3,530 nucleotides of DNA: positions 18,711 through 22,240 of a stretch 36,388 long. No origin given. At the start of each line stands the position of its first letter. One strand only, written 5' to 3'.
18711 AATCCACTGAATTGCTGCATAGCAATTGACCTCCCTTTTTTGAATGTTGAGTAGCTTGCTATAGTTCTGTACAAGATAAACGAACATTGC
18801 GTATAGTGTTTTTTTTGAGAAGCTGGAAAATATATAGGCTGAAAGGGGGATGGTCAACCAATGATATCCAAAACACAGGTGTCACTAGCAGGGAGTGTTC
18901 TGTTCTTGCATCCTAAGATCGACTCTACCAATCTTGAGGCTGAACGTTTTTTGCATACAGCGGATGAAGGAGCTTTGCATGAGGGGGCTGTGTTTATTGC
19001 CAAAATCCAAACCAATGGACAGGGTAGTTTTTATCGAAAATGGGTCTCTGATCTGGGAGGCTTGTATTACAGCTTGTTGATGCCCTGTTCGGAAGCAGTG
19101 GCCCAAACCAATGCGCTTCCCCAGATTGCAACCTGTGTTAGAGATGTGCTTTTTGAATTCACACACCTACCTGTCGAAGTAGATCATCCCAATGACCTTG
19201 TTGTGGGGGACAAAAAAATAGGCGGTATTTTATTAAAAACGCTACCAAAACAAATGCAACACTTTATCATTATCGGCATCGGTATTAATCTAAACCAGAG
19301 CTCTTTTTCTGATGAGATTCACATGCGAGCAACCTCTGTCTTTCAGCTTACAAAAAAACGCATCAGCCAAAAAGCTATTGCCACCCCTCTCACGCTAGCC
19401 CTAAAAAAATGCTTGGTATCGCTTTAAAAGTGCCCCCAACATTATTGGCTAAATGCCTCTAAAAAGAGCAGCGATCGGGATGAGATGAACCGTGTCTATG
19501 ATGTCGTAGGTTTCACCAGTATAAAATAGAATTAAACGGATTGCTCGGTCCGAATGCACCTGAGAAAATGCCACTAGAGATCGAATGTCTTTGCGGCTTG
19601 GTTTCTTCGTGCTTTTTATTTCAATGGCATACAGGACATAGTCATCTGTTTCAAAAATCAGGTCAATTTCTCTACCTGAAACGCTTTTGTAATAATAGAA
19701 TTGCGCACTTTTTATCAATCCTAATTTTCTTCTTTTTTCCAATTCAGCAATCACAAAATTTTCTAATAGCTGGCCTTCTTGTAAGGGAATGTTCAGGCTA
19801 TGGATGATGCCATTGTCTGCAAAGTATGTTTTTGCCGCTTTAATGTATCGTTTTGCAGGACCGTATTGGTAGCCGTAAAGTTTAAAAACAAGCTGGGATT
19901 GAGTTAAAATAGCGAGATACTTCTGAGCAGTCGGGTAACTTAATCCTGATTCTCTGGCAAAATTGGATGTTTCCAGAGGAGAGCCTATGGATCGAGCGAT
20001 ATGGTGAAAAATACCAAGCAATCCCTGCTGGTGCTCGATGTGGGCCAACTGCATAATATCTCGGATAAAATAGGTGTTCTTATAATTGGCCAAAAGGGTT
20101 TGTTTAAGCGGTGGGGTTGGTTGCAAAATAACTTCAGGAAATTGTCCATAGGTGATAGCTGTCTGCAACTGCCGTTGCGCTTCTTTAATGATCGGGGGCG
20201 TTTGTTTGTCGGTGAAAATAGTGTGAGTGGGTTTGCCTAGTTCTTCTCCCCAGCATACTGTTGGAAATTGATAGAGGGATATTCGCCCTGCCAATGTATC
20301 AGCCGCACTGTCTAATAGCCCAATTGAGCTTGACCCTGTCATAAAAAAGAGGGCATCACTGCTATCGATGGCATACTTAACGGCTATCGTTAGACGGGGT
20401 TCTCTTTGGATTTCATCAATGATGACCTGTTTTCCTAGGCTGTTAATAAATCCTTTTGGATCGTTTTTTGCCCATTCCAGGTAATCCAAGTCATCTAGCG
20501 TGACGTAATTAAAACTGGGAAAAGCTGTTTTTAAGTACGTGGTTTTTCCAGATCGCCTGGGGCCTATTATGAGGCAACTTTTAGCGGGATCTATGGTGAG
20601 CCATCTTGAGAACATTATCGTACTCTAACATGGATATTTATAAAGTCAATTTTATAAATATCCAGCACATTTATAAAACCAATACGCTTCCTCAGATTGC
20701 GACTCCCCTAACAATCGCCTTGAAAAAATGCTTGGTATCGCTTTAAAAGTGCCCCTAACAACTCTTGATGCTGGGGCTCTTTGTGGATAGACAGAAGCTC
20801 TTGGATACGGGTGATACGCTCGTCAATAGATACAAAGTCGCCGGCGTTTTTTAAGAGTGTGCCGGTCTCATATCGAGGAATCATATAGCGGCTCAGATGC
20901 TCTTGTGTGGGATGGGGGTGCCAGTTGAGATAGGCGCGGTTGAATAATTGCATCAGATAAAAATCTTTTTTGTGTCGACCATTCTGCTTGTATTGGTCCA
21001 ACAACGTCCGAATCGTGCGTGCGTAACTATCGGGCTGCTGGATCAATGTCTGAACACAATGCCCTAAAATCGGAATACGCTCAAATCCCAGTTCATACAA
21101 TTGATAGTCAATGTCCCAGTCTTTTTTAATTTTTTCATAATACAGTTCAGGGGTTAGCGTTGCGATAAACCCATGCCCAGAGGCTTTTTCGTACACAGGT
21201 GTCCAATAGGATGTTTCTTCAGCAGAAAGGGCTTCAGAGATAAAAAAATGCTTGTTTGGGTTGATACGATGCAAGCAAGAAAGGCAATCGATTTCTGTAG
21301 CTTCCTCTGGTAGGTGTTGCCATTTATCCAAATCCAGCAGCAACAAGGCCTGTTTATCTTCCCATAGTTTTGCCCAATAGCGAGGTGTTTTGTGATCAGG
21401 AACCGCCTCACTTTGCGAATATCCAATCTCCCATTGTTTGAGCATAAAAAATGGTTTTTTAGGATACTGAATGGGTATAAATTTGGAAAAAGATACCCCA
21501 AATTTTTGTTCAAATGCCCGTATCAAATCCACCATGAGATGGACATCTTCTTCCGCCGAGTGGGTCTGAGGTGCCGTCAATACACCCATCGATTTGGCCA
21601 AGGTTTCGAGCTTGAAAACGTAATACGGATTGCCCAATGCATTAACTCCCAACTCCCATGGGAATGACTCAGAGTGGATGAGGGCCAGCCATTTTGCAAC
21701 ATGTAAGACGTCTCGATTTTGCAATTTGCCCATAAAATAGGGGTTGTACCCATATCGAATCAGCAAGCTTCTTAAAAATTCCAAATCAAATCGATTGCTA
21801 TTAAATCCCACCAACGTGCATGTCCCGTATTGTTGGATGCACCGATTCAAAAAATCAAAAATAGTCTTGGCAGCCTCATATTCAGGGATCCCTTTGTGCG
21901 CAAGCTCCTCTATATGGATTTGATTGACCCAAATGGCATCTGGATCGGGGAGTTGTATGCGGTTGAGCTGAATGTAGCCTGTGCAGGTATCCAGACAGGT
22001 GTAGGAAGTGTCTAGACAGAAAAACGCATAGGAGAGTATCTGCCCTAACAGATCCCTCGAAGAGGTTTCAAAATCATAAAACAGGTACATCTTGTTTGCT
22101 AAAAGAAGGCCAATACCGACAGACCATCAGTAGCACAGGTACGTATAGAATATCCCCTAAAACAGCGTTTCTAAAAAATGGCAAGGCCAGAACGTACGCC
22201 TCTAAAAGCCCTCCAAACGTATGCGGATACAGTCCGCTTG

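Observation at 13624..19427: Two minimal biotin-protein-ligase paralogs bracket the carboxylase gene, and one has degenerate catalytic motifs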

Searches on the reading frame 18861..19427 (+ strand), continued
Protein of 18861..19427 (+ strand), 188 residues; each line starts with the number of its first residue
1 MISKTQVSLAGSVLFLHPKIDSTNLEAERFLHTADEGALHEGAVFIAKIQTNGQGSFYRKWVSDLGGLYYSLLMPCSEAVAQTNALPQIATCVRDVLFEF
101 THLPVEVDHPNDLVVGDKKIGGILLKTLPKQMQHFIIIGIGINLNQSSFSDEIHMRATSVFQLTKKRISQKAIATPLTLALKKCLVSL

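Call 67: search_protein_families(library=ncbifam, proteins=[L168:1-3675:+, L004:5082-9821:+, L167:1-3918:-], max_evalue=1e-8)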
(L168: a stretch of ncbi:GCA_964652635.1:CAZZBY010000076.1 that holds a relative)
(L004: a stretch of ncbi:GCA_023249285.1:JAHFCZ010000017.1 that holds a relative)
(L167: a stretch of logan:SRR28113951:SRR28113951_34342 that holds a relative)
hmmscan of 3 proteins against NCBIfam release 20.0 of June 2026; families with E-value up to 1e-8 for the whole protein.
L168:1-3675:+ (1224 aa): 4 families
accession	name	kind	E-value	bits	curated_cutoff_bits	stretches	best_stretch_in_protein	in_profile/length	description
NF009554.0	PRK12999.1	equivalog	2.1e-18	65.6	965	1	25-276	84-302/1147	pyruvate carboxylase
TIGR01235.1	pyruv_carbox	equivalog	3.2e-16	58.1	1114.45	1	31-276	86-298/1143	pyruvate carboxylase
NF005525.0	PRK07178.1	equivalog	3.9e-09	35.7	768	1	29-453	83-460/471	acetyl-CoA carboxylase biotin carboxylase subunit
NF006406.0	PRK08654.1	equivalog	5.1e-09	35.2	739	1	30-283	85-303/499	acetyl-CoA carboxylase biotin carboxylase subunit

L004:5082-9821:+ (1579 aa): 11 families
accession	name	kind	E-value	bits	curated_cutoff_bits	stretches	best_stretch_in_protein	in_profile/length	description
NF009554.0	PRK12999.1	equivalog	5.8e-56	190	965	2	737-1399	511-1044/1147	pyruvate carboxylase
TIGR01235.1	pyruv_carbox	equivalog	5.4e-44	150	1114.45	2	735-1117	506-850/1143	pyruvate carboxylase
NF006367.0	PRK08591.1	subfamily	1.4e-31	109.7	597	2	307-536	143-344/451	acetyl-CoA carboxylase biotin carboxylase subunit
TIGR02712.1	urea_carbox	equivalog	1.4e-29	102.5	1303.85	1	316-495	150-306/1201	urea carboxylase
TIGR00514.1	accC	equivalog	1.6e-27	96.4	626.5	2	307-535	143-343/449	acetyl-CoA carboxylase biotin carboxylase subunit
NF009471.0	PRK12833.1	equivalog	7.2e-27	94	686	1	302-537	141-348/467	acetyl-CoA carboxylase biotin carboxylase subunit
NF006406.0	PRK08654.1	equivalog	7.5e-25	87.4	739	2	307-534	143-341/499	acetyl-CoA carboxylase biotin carboxylase subunit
NF006286.0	PRK08462.1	equivalog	5.8e-21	74.9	740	1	302-493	140-307/445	acetyl-CoA carboxylase biotin carboxylase subunit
NF004085.0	PRK05586.1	equivalog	6.8e-21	74.7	723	1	313-538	149-346/448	acetyl-CoA carboxylase biotin carboxylase subunit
NF005525.0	PRK07178.1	equivalog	8.9e-21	74.1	768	1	301-536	136-342/471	acetyl-CoA carboxylase biotin carboxylase subunit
NF006287.0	PRK08463.1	equivalog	5.9e-18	64.9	775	1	319-538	155-346/479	acetyl-CoA carboxylase subunit A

L167:1-3918:- (1306 aa): 13 families
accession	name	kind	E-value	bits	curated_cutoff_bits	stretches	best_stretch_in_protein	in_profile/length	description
NF009554.0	PRK12999.1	equivalog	4.3e-78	263.2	965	3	862-1296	510-898/1147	pyruvate carboxylase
TIGR01235.1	pyruv_carbox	equivalog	1.2e-64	218.4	1114.45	3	862-1295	507-895/1143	pyruvate carboxylase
NF006367.0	PRK08591.1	subfamily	2.5e-45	155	597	2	303-485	156-322/451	acetyl-CoA carboxylase biotin carboxylase subunit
TIGR00514.1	accC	equivalog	3.8e-41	141.4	626.5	2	302-485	155-322/449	acetyl-CoA carboxylase biotin carboxylase subunit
NF009471.0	PRK12833.1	equivalog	5.7e-40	137.2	686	2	299-485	155-325/467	acetyl-CoA carboxylase biotin carboxylase subunit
NF006406.0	PRK08654.1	equivalog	2.2e-39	135.3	739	2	302-485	155-321/499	acetyl-CoA carboxylase biotin carboxylase subunit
TIGR02712.1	urea_carbox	equivalog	2.2e-39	135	1303.85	2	302-493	153-328/1201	urea carboxylase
NF006286.0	PRK08462.1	equivalog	1.1e-36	126.7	740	2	299-492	154-331/445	acetyl-CoA carboxylase biotin carboxylase subunit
NF004085.0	PRK05586.1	equivalog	4.1e-34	118.2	723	2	302-485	155-322/448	acetyl-CoA carboxylase biotin carboxylase subunit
NF005525.0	PRK07178.1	equivalog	5.6e-32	111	768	2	299-485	151-320/471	acetyl-CoA carboxylase biotin carboxylase subunit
NF006287.0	PRK08463.1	equivalog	1.1e-28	100.4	775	1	303-488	156-324/479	acetyl-CoA carboxylase subunit A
NF010644.0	PRK14041.1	equivalog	7.6e-12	44.6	734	0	1058-1199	148-281/467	pyruvate carboxylase subunit B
NF006761.0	PRK09282.1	domain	2.9e-10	39.3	402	0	1059-1229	150-307/591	pyruvate carboxylase subunit B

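Call 68: list_cluster_members(proteins=[P0005, P0009, P0008, P0152, P0033, P0139, P0125])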
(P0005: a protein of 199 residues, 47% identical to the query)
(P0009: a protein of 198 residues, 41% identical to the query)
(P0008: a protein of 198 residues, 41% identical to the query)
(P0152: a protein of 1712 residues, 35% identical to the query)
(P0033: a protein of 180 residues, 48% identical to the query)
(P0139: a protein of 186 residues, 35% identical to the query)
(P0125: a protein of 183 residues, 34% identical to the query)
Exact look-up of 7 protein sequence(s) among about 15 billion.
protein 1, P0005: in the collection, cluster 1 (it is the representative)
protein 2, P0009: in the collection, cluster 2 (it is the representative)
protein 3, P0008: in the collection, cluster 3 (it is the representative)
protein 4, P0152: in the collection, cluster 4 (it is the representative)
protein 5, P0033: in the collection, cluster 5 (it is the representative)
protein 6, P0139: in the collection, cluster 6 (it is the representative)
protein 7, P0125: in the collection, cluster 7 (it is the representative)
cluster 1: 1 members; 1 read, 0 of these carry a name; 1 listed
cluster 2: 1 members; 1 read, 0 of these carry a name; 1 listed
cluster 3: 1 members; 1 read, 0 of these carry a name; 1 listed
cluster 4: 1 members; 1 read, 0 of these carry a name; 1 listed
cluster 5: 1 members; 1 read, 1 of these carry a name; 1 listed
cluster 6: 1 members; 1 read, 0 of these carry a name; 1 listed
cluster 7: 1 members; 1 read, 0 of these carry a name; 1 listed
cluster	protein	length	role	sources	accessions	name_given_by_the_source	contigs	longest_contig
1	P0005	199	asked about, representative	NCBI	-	-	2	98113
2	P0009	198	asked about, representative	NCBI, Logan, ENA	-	-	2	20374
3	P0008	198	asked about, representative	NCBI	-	-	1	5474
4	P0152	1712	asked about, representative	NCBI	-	-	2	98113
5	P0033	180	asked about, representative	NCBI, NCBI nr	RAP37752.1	biotin--[acetyl-CoA-carboxylase] ligase [Candidatus Marinamargulisbacteria bacterium SCGC ...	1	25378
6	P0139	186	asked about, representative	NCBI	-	-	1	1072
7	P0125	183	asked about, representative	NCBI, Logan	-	-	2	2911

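Call 75: find_encoding_contigs(protein=P0269, flank=10000, max_places=3)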
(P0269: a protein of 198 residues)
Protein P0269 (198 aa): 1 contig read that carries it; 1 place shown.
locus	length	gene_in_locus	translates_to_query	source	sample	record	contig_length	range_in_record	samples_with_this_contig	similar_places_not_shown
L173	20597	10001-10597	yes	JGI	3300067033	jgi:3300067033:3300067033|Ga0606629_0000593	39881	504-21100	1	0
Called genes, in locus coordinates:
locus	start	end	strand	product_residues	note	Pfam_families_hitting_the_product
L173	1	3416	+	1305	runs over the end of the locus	?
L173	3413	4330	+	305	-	-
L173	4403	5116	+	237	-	PF04402:SIMPL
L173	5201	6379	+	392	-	PF13173:AAA_14, PF13635:DUF4143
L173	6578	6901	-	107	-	PF13744:HTH_37 (weak), PF13560:HTH_31 (weak), PF12844:HTH_19 (weak), PF01381:HTH_3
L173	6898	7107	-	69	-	PF05973:Gp49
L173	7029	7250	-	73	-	-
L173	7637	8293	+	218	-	-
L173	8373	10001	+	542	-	PF06418:CTP_synth_N, PF00117:GATase, PF07722:Peptidase_C26 (faint)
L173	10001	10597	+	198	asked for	PF03099:BPL_LplA_LipB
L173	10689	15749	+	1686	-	PF00289:Biotin_carb_N, PF02786:CPSase_L_D2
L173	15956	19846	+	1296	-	PF00289:Biotin_carb_N (weak), PF02786:CPSase_L_D2, PF02785:Biotin_carb_C (weak), PF02436:PYC_OADA, PF00364:Biotin_lipoyl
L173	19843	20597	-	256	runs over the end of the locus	PF02358:Trehalose_PPase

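Call 77: search_protein_families(library=ncbifam, proteins=[L173:15956-19846:+], max_evalue=1e-20)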
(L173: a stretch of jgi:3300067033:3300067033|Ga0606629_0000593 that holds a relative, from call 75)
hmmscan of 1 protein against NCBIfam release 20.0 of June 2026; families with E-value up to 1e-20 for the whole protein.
L173:15956-19846:+ (1296 aa): 11 families
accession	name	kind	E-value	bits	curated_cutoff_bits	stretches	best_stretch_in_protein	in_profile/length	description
NF009554.0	PRK12999.1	equivalog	5.5e-105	352.3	965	1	83-1295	6-1145/1147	pyruvate carboxylase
TIGR01235.1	pyruv_carbox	equivalog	6.7e-84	282.2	1114.45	1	98-1294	15-1141/1143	pyruvate carboxylase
TIGR02712.1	urea_carbox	equivalog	3.1e-79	267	1303.85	1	83-522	2-425/1201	urea carboxylase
NF006367.0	PRK08591.1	subfamily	3.7e-75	253.4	597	1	85-539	5-445/451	acetyl-CoA carboxylase biotin carboxylase subunit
TIGR00514.1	accC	equivalog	6e-69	233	626.5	1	86-520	6-425/449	acetyl-CoA carboxylase biotin carboxylase subunit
NF004085.0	PRK05586.1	equivalog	1.6e-68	231.7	723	1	86-518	6-423/448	acetyl-CoA carboxylase biotin carboxylase subunit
NF009471.0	PRK12833.1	equivalog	4e-65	220.2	686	1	83-541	6-450/467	acetyl-CoA carboxylase biotin carboxylase subunit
NF006406.0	PRK08654.1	equivalog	3.6e-64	217.1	739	1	86-521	6-425/499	acetyl-CoA carboxylase biotin carboxylase subunit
NF006286.0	PRK08462.1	equivalog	8.1e-63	212.8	740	1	84-519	6-424/445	acetyl-CoA carboxylase biotin carboxylase subunit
NF006287.0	PRK08463.1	equivalog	4.2e-60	203.9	775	1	128-522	51-427/479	acetyl-CoA carboxylase subunit A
NF005525.0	PRK07178.1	equivalog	5.6e-56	190.1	768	1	85-400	5-315/471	acetyl-CoA carboxylase biotin carboxylase subunit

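Call 78: find_encoding_contigs(protein=P0273, flank=10000, max_places=3)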
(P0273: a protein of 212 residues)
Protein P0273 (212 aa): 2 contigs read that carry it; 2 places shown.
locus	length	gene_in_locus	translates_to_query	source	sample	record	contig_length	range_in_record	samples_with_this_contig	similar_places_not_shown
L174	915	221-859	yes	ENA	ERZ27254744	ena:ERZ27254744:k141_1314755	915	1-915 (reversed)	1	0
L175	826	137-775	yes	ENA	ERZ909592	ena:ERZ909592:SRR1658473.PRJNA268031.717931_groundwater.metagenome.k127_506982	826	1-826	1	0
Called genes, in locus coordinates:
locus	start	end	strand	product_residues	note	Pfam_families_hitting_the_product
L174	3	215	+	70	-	?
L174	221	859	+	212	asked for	PF03099:BPL_LplA_LipB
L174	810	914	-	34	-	?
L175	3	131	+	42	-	?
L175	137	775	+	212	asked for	PF03099:BPL_LplA_LipB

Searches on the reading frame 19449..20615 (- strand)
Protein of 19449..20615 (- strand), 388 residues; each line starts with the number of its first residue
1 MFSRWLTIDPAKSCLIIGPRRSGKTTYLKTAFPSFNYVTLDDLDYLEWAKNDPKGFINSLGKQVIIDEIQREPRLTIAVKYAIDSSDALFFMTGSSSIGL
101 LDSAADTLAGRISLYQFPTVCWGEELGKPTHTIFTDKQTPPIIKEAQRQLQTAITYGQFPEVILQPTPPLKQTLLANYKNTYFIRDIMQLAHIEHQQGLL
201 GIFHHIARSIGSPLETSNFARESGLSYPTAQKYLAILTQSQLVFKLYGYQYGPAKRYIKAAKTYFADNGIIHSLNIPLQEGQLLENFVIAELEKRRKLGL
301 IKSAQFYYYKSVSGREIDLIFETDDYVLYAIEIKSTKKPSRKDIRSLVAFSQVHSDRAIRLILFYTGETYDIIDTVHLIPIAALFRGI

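Call 3: search_protein_families(library=pfam, proteins=[window:19449-20615:-], max_evalue=0.01)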
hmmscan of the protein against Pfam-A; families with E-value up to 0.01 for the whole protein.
window:19449-20615:- (388 aa): 2 families
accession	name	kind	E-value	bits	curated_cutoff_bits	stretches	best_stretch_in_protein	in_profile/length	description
PF13635.12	DUF4143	-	6.8e-28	97.9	28.1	1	185-335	2-159/160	Domain of unknown function (DUF4143)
PF13173.12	AAA_14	-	4.7e-21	75.6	27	1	13-124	4-127/129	AAA domain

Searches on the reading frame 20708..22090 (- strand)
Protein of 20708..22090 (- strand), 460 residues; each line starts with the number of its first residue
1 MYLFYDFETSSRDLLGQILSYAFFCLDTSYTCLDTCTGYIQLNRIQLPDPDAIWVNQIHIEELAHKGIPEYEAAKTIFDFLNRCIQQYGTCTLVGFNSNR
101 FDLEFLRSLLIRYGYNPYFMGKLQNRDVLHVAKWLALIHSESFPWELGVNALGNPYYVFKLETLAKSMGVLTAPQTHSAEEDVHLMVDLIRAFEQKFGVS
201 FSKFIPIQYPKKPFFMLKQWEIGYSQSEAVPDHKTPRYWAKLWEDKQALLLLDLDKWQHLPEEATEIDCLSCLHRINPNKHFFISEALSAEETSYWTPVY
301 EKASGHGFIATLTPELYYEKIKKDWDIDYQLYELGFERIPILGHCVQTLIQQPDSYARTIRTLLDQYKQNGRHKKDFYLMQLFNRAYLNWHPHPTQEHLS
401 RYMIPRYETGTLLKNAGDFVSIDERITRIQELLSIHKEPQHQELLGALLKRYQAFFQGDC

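Call 3: search_protein_families(library=pfam, proteins=[window:20708-22090:-], max_evalue=0.01)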
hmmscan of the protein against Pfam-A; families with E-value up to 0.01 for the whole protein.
window:20708-22090:- (460 aa): 0 families

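Call 86: search_protein_families(library=ncbifam, proteins=[window:20708-22090:-], max_evalue=0.001)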
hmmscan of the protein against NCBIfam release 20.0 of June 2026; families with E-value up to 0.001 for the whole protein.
window:20708-22090:- (460 aa): 1 family
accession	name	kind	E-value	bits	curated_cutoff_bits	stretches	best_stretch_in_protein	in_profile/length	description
NF008746.0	PRK11779.1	equivalog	2.9e-15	55.9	260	1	2-196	9-198/477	exodeoxyribonuclease I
